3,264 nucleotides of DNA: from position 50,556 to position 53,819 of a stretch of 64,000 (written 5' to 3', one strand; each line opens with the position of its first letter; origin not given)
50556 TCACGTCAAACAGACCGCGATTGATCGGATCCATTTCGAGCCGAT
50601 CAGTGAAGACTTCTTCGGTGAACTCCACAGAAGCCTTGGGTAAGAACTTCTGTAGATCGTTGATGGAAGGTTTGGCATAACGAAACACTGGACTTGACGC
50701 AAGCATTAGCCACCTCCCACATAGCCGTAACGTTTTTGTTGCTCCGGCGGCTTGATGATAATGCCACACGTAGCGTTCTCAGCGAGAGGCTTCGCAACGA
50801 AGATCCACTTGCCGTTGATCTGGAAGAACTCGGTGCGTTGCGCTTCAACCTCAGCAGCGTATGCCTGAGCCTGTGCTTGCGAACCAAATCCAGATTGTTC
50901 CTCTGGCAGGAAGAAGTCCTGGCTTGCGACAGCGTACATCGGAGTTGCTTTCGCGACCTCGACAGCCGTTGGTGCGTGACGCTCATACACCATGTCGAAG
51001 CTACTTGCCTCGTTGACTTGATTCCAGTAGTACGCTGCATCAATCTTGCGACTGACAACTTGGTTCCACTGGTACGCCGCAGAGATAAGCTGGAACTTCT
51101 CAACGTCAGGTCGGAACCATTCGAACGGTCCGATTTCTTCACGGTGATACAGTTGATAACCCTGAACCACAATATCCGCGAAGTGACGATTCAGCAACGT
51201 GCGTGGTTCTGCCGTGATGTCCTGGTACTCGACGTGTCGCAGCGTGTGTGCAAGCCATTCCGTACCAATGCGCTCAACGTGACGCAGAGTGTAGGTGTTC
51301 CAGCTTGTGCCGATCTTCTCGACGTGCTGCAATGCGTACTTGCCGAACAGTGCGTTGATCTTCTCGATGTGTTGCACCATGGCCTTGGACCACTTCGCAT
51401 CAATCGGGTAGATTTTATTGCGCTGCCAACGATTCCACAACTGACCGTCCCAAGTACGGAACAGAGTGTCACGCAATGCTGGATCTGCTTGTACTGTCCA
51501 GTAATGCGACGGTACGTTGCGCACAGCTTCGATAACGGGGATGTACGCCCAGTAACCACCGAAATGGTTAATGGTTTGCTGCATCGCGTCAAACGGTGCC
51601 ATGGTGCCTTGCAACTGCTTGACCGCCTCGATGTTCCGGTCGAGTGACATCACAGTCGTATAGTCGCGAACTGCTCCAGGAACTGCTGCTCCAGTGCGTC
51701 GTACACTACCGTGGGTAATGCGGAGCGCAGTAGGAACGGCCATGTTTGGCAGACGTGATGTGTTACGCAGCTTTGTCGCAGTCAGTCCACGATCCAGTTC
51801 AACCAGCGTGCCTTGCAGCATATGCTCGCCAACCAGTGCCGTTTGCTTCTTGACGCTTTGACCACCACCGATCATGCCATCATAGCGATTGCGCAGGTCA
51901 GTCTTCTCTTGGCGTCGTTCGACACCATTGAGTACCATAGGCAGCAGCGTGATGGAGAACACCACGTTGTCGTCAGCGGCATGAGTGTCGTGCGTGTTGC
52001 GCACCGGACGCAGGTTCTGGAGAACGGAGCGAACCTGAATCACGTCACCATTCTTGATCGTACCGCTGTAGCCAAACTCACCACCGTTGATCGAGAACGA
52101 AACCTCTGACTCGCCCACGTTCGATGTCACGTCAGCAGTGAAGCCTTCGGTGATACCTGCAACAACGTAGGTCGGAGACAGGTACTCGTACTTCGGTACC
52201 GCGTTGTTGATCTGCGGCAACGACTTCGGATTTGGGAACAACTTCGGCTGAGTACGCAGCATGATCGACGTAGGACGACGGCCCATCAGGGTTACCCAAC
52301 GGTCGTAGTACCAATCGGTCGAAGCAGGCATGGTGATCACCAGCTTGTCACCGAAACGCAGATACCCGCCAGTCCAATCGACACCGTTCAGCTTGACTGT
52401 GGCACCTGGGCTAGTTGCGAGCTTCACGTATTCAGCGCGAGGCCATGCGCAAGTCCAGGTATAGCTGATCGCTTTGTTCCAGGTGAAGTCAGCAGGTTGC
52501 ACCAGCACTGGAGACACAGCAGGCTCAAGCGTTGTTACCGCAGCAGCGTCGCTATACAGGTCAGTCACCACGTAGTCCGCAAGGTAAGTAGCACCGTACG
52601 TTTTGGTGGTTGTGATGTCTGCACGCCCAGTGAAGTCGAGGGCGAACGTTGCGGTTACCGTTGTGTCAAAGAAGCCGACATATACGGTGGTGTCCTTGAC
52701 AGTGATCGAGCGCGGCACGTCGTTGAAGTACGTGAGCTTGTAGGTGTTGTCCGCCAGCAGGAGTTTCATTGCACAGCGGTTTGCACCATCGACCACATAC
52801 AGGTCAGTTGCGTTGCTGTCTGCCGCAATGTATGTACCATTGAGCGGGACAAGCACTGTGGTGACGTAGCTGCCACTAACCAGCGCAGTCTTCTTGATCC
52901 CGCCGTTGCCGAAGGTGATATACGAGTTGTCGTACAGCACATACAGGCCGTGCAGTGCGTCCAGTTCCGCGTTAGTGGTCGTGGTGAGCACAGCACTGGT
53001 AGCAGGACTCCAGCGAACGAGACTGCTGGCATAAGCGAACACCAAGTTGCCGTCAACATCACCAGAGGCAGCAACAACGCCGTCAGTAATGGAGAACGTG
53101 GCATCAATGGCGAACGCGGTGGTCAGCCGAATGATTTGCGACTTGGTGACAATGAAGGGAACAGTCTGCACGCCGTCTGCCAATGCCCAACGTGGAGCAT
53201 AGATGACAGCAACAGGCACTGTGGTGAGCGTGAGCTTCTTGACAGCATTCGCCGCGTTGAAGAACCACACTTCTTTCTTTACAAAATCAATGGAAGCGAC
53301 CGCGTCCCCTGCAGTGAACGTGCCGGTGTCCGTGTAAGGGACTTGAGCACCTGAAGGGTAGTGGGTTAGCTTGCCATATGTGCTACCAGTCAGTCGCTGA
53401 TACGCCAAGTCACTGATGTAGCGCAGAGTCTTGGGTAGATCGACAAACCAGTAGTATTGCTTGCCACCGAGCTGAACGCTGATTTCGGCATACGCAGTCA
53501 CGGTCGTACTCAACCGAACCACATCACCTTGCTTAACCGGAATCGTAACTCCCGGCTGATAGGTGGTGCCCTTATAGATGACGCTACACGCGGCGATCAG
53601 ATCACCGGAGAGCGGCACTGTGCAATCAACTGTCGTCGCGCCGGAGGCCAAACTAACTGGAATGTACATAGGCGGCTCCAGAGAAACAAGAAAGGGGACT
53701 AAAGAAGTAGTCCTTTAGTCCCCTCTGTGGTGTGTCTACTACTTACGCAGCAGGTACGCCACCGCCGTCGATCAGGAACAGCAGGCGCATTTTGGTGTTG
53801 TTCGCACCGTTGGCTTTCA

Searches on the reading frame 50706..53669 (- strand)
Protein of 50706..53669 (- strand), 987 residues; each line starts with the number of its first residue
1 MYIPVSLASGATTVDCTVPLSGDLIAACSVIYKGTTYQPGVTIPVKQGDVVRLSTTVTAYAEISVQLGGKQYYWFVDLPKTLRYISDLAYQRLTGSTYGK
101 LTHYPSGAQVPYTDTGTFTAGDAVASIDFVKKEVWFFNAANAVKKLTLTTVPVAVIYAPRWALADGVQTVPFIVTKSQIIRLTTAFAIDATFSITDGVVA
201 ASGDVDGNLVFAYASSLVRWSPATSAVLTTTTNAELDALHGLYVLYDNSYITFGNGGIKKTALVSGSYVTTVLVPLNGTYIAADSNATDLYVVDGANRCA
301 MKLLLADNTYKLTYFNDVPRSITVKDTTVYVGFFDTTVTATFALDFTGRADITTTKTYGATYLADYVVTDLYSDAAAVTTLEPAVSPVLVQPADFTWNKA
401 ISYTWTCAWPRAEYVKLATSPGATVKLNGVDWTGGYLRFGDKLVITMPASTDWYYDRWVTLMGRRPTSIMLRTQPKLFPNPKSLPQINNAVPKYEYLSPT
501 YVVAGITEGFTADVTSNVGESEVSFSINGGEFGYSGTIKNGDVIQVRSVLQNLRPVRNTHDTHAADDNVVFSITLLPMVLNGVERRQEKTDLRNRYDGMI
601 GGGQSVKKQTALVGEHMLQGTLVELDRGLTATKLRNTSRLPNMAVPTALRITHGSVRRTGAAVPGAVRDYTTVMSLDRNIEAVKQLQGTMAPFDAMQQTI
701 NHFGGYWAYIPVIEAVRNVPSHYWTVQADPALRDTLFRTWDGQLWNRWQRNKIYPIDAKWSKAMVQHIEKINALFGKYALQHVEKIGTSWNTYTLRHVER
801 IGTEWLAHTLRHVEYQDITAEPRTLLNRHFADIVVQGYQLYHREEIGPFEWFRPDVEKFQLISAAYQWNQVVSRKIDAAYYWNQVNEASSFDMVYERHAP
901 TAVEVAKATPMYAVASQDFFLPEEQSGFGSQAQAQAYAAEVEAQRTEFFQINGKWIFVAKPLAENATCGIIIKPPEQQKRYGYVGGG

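Call 5: search_protein_families(library=pfam, proteins=[window:50706-53669:-], max_evalue=0.01)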
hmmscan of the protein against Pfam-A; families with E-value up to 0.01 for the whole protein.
window:50706-53669:- (987 aa): 0 families

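Call 6: search_protein_families(library=phrogs, proteins=[window:50706-53669:-], max_evalue=0.01)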
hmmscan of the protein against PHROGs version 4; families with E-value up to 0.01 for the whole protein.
window:50706-53669:- (987 aa): 0 families

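Call 23: search_dna_similar(query=window:50706-53669:-, collection=phages, mode=protein, max_rows=40, rows=spread)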
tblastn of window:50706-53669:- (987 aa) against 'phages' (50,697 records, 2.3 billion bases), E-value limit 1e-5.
Records with a match: 2; places in all: 2; records where one place covers at least 80% of the query: 0.
Best place of each record, by identity: <60% 2.
By first word of the organism name: Pseudomonas 2.
By host as written in the record: Pseudomonas aeruginosa PAO1 2.
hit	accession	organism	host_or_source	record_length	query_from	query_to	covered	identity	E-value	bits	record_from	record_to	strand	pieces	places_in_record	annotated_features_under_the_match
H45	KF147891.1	Pseudomonas phage PaBG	Pseudomonas aeruginosa PAO1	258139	1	596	60%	47.7%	1e-162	536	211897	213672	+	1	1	hypothetical protein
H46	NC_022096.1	Pseudomonas phage PaBG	Pseudomonas aeruginosa PAO1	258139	1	596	60%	47.7%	1e-162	536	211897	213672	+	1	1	hypothetical protein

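Call 44: search_solved_structures(query=window:50706-53669:-, max_evalue=1)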
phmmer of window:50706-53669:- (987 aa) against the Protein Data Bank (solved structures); distinct sequences matched with E-value up to 1: 2.
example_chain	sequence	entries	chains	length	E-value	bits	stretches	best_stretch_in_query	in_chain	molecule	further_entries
6ren_A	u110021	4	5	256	0.058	14.4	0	250-331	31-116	3fPizza6-SH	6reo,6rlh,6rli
2l49_A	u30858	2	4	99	0.29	12.1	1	80-138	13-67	C protein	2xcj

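Call 59: find_homologous_proteins(query=window:50706-53669:-, max_evalue=0.001)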
Query window:50706-53669:- (987 aa): 23 proteins with E <= 0.001 among 8000 candidates.
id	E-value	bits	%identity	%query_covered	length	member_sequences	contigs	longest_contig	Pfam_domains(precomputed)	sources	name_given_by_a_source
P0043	0.0e+0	2262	100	100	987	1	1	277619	-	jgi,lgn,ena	-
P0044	0.0e+0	1854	82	100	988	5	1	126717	-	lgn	-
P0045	0.0e+0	1780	80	100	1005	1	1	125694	-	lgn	-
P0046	0.0e+0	1467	66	100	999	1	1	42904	-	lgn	-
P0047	0.0e+0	1460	65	100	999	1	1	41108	-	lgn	-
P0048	0.0e+0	1446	65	100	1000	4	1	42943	-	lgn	-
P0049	1.3e-229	783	43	100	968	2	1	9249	-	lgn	-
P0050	1.0e-221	757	52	60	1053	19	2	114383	-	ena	-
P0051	1.7e-220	753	40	100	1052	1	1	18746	-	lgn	-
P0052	3.4e-174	599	36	100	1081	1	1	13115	-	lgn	-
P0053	7.7e-173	595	48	60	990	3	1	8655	-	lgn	-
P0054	3.3e-171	590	37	100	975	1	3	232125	-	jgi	jgi:hypothetical protein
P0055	2.1e-170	587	36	100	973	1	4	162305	-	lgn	-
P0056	3.5e-170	586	47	60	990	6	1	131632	-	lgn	-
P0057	6.5e-170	585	46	60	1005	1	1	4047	-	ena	-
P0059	7.5e-160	552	34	100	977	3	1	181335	-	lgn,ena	-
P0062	1.1e-154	535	41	61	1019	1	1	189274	-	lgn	-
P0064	6.4e-142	493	41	60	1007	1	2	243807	-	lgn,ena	-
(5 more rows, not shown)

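Call 60: find_encoding_contigs(protein=P0044, flank=10000, max_places=1)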
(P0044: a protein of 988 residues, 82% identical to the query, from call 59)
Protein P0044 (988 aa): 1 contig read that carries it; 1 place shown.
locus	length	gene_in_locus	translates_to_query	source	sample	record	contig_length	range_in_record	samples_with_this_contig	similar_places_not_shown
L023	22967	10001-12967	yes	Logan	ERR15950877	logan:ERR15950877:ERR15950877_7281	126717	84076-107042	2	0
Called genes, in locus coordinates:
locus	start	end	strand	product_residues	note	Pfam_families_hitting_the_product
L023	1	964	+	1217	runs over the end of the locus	-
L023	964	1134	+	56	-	-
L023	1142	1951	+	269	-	-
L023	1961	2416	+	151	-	-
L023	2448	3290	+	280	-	PF19111:DUF5798 (faint)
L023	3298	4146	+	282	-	-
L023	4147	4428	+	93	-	-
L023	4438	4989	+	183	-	-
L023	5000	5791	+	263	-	-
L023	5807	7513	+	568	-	-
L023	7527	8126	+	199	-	-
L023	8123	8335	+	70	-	-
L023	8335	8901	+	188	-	-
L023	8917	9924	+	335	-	-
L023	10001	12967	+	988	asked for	-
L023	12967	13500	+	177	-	-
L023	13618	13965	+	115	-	-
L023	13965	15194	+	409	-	-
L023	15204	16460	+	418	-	-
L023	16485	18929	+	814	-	PF13385:Laminin_G_3 (faint)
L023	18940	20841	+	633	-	PF13385:Laminin_G_3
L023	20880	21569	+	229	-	-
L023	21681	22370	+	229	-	PF08787:Alginate_lyase2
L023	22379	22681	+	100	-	-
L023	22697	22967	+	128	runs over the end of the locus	-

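Call 61: find_encoding_contigs(protein=P0046, flank=10000, max_places=1)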
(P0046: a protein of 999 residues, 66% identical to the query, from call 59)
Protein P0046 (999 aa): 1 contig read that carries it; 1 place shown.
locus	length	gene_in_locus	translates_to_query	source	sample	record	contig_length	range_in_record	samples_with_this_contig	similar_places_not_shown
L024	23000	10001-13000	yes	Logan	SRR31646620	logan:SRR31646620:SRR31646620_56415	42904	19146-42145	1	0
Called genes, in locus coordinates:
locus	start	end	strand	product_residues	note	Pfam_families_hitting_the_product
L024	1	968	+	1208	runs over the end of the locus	PF03160:Calx-beta (faint)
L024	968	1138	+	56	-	-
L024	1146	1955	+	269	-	-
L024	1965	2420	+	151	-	-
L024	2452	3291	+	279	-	PF19111:DUF5798 (faint)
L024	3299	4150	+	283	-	-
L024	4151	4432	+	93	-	-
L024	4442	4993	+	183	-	-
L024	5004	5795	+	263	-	-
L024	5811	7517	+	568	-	-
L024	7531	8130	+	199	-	-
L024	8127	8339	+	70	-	-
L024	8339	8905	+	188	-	-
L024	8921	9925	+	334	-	-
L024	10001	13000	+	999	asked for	-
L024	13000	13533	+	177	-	-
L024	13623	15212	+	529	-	-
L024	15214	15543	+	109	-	-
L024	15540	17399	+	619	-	-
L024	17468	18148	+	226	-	-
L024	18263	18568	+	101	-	-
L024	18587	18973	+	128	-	-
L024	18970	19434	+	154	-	-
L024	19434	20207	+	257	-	-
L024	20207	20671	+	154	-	-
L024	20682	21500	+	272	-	-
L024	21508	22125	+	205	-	-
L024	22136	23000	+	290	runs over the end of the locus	-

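Call 62: find_encoding_contigs(protein=P0051, flank=10000, max_places=1)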
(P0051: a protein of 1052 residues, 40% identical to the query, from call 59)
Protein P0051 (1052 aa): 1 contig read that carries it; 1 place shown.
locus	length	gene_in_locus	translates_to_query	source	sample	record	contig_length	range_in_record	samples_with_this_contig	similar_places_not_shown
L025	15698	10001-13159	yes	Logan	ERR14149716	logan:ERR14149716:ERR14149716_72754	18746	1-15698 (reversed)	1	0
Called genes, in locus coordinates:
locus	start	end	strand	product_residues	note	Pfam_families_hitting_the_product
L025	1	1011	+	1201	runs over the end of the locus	PF03160:Calx-beta (weak)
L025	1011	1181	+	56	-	-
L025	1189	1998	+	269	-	PF01391:Collagen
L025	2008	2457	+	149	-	-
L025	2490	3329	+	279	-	PF19111:DUF5798 (faint)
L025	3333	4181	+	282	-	-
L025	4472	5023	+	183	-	PF06103:DUF948 (faint)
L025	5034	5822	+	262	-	-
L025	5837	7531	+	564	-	-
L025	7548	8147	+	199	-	-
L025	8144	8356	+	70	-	-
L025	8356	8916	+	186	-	-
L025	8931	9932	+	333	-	-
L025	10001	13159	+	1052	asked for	-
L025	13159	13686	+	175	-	-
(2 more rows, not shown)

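Call 63: find_encoding_contigs(protein=P0054, flank=10000, max_places=1)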
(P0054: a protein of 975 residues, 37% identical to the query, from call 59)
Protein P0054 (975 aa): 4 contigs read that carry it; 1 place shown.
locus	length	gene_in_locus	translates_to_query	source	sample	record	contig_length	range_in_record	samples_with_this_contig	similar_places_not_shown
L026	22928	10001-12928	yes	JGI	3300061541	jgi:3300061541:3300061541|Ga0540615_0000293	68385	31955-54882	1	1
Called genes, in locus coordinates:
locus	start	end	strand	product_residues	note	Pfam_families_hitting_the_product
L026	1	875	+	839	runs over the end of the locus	PF07691:PA14 (faint)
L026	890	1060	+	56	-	-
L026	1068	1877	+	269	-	PF01391:Collagen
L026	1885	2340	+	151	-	-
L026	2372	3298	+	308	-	-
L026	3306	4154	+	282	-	-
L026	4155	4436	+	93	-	-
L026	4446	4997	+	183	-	-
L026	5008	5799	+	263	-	-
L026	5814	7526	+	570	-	-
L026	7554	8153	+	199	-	-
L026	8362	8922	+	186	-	-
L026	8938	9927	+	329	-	-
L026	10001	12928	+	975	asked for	-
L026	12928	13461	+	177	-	-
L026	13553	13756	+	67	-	-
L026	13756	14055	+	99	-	-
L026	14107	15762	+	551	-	-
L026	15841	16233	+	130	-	-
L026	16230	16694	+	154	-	-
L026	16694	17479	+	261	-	PF10263:SprT-like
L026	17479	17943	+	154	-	-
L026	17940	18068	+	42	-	-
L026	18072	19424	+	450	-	-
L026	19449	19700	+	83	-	-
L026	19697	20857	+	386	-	-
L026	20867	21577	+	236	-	PF00293:NUDIX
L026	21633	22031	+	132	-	-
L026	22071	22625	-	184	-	-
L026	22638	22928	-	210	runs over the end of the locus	-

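Call 66: find_encoding_contigs(protein=P0050, flank=10000, max_places=1)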
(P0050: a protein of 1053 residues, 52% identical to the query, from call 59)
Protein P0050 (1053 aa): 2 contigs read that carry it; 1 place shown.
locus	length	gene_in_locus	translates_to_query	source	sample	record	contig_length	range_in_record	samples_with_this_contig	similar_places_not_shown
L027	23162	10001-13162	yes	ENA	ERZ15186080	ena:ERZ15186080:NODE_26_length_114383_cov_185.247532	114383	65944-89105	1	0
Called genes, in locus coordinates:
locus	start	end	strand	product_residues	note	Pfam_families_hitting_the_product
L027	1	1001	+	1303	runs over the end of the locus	-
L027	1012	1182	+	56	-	-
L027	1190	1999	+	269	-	PF01391:Collagen (weak)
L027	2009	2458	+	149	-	-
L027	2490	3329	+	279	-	-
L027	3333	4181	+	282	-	-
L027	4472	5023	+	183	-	-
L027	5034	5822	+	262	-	-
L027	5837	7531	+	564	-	-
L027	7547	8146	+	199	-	-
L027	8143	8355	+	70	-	-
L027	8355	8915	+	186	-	-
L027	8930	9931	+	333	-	-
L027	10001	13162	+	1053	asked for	-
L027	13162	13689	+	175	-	-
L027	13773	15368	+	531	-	-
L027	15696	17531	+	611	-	-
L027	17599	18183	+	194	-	-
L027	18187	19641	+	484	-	-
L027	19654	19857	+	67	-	-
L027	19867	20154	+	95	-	-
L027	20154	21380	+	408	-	-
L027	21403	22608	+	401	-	-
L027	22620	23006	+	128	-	-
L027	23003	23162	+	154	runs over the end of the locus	-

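Call 67: find_encoding_contigs(protein=P0059, flank=10000, max_places=1)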
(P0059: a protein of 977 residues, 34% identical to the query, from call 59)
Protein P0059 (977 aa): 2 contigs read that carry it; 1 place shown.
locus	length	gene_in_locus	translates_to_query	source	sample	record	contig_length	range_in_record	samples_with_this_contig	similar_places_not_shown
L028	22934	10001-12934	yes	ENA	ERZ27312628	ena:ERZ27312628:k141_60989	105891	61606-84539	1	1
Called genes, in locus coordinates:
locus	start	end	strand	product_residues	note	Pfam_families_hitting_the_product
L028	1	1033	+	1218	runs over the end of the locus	-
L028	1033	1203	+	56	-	-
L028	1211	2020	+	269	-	-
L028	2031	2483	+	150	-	-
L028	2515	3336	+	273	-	-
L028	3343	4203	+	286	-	-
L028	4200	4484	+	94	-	-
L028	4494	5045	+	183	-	PF06103:DUF948 (faint)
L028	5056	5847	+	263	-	-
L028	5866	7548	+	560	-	-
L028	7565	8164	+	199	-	-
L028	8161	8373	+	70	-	-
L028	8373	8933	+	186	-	-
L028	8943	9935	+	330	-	-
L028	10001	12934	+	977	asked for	-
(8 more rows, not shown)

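Call 68: find_encoding_contigs(protein=P0062, flank=10000, max_places=1)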
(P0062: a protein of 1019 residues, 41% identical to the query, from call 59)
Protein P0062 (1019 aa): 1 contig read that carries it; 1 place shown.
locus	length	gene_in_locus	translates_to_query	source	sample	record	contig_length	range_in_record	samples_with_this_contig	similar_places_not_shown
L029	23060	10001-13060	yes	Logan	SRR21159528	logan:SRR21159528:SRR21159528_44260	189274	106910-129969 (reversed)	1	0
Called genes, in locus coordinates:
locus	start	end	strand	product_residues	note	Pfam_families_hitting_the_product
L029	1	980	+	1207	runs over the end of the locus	PF03160:Calx-beta (faint)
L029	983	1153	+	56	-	-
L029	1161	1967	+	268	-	-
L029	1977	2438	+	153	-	-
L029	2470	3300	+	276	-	-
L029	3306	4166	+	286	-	-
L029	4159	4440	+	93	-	-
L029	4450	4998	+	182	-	PF06103:DUF948 (faint)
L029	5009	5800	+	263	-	-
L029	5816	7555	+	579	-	-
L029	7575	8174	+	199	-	-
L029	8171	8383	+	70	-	-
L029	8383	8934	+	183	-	-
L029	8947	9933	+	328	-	-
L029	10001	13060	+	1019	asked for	-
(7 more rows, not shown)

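Call 69: find_encoding_contigs(protein=P0064, flank=10000, max_places=1)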
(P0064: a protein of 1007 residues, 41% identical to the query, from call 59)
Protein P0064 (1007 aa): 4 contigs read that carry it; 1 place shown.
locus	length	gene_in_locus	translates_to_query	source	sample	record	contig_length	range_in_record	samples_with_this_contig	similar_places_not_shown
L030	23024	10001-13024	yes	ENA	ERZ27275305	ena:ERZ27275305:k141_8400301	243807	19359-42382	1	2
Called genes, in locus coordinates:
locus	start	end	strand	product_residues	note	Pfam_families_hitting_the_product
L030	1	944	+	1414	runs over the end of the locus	-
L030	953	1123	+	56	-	-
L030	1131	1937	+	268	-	-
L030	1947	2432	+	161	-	-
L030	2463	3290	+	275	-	-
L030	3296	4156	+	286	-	-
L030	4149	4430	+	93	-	-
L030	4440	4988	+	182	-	-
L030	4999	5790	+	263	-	-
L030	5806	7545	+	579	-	-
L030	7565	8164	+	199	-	-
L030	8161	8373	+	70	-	-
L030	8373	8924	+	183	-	-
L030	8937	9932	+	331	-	-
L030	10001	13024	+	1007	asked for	-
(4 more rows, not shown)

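Call 76: search_protein_families(library=pfam, proteins=[L027:18187-19641:+, L027:20154-21380:+, L023:13618-13965:+, L023:13965-15194:+, L024:13623-15212:+, L024:15540-17399:+], max_evalue=0.01)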
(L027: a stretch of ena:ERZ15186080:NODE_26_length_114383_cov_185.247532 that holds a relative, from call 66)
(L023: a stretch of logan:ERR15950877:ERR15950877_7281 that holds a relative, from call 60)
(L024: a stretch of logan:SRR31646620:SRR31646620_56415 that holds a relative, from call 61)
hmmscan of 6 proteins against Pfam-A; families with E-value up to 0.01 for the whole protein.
L027:18187-19641:+ (484 aa): 0 families

L027:20154-21380:+ (408 aa): 1 family
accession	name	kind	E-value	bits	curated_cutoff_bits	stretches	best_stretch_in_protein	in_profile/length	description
PF21722.4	Gly_rich_2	-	8.8e-05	23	24.3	1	131-394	5-225/226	Glycine-rich domain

L023:13618-13965:+ (115 aa): 0 families

L023:13965-15194:+ (409 aa): 0 families

L024:13623-15212:+ (529 aa): 0 families

L024:15540-17399:+ (619 aa): 0 families

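Call 88: predict_structure(alignment_id=A6)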
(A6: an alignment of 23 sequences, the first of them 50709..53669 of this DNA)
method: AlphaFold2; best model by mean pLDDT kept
length: 987 residues; sequences in the alignment: 23
mean_pLDDT: 61.8   pTM: 0.49
mean pLDDT of the five models: 61.8, 61.1, 59.2, 56.7, 56.0
residues with pLDDT >= 90: 163; 70-90: 373; 50-70: 68; < 50: 383
segments of 3 or more residues with pLDDT < 50: 162-166, 360-364, 579-926, 963-987
pLDDT, mean of each block of 10 residues (from residue 1): 73 85 91 94 89 87 83 76 82 86 76 82 81 86 90 84 55 94 89 94 89 94 90 90 89 93 86 90 87 91 89 89 85 86 90 71 58 85 81 82 90 82 87 88 90 77 85 74 80 82 64 75 84 85 85 73 80 72 29 33 25 23 24 22 25 28 28 27 21 27 34 24 23 27 32 21 21 39 33 25 21 25 25 25 27 24 21 23 22 30 31 27 51 76 67 63 38 42 33
secondary structure, 60 per line:
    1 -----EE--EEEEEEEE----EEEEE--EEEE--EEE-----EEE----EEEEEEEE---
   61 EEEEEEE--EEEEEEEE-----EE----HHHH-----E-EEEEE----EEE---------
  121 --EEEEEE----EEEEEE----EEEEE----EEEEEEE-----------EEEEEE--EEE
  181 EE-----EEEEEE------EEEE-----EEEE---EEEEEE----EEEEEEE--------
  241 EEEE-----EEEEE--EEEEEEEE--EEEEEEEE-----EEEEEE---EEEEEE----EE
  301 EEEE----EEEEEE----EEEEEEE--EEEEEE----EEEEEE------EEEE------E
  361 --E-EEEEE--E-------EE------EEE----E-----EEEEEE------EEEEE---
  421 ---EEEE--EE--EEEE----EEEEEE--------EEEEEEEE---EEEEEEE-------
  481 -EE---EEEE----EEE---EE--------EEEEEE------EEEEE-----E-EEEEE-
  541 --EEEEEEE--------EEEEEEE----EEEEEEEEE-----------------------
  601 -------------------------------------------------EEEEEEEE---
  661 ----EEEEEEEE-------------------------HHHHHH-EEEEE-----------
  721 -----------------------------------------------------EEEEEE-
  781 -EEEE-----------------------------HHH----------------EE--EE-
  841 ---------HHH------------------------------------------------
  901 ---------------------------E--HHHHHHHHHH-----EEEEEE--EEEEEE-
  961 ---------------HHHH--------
elements in order (helices of 4 or more, strands of 3 or more residues): E10-17 E22-26 E29-32 E35-37 E43-45 E50-57 E61-67 E70-77 H89-92 E100-104 E109-111 E123-128 E133-138 E143-147 E152-158 E170-175 E178-182 E188-193 E200-203 E209-212 E216-221 E226-232 E241-244 E250-254 E257-264 E267-274 E280-285 E289-294 E299-304 E309-314 E319-325 E328-333 E338-343 E350-353 E365-369 E388-390 E401-406 E413-417 E424-427 E434-437 E442-447 E456-463 E467-473 E487-490 E495-497 E511-516 E523-527 E535-539 E543-549 E558-564 E569-577 E650-657 E665-672 H698-703 E705-709 E774-779 E782-785 H931-940 E946-951 E954-959 H976-979

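Call 113: fold_search(model_id=the predicted structure, library=viral)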
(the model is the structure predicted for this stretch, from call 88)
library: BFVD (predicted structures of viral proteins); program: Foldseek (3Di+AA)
matches with E <= 10: 469; with E <= 0.001: 129
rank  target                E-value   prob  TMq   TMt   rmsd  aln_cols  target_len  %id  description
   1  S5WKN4                2.3e-62  1.00  0.49  0.53  35.6       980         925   31  Uncharacterized protein [Pseudomonas phage PaBG]
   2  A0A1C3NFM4            6.0e-25  1.00  0.23  0.18  50.6      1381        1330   11  (no name in the UniProt tables at hand)
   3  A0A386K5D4            6.1e-20  1.00  0.17  0.14  41.7      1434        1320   11  Uncharacterized protein [Dickeya phage vB_DsoM_JA11]
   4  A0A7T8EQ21            1.7e-18  1.00  0.17  0.13  46.9      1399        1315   12  Uncharacterized protein [Erwinia phage pEa_SNUABM_5]
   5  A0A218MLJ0            1.5e-15  1.00  0.10  0.11  68.7       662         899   13  Uncharacterized protein [uncultured virus]
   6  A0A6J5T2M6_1          8.9e-15  1.00  0.19  0.17  42.7      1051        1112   11  Uncharacterized protein [uncultured Caudovirales phage]
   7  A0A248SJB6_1          8.8e-11  1.00  0.18  0.17  27.2       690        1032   11  (no name in the UniProt tables at hand)
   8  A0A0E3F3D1            2.8e-10  1.00  0.11  0.13  45.6       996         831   11  Phage tail collar domain-containing protein [Synechococcus phage ACG-2014e]
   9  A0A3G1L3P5            2.8e-09  1.00  0.11  0.10  44.9       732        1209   12  BNR repeat domain protein [Synechococcus phage S-CBWM1]
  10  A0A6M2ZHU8            3.4e-09  1.00  0.09  0.07  51.4       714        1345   13  Outer capsid protein [Synechococcus phage S-SCSM1]
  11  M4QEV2                7.1e-09  1.00  0.11  0.10  55.2       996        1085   12  Phage tail collar domain-containing protein [Synechococcus phage S-CAM1]
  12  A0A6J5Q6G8            8.5e-09  1.00  0.18  0.19  54.1       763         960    9  TerB_like domain containing protein [uncultured Caudovirales phage]
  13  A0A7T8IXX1            1.2e-08  1.00  0.19  0.17  19.1       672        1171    8  (no name in the UniProt tables at hand)
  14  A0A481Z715            1.5e-08  1.00  0.18  0.33  19.5       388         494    7  Uncharacterized protein [Pithovirus LCPAC104]
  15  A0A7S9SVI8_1          1.8e-08  1.00  0.17  0.17  25.7       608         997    8  (no name in the UniProt tables at hand)
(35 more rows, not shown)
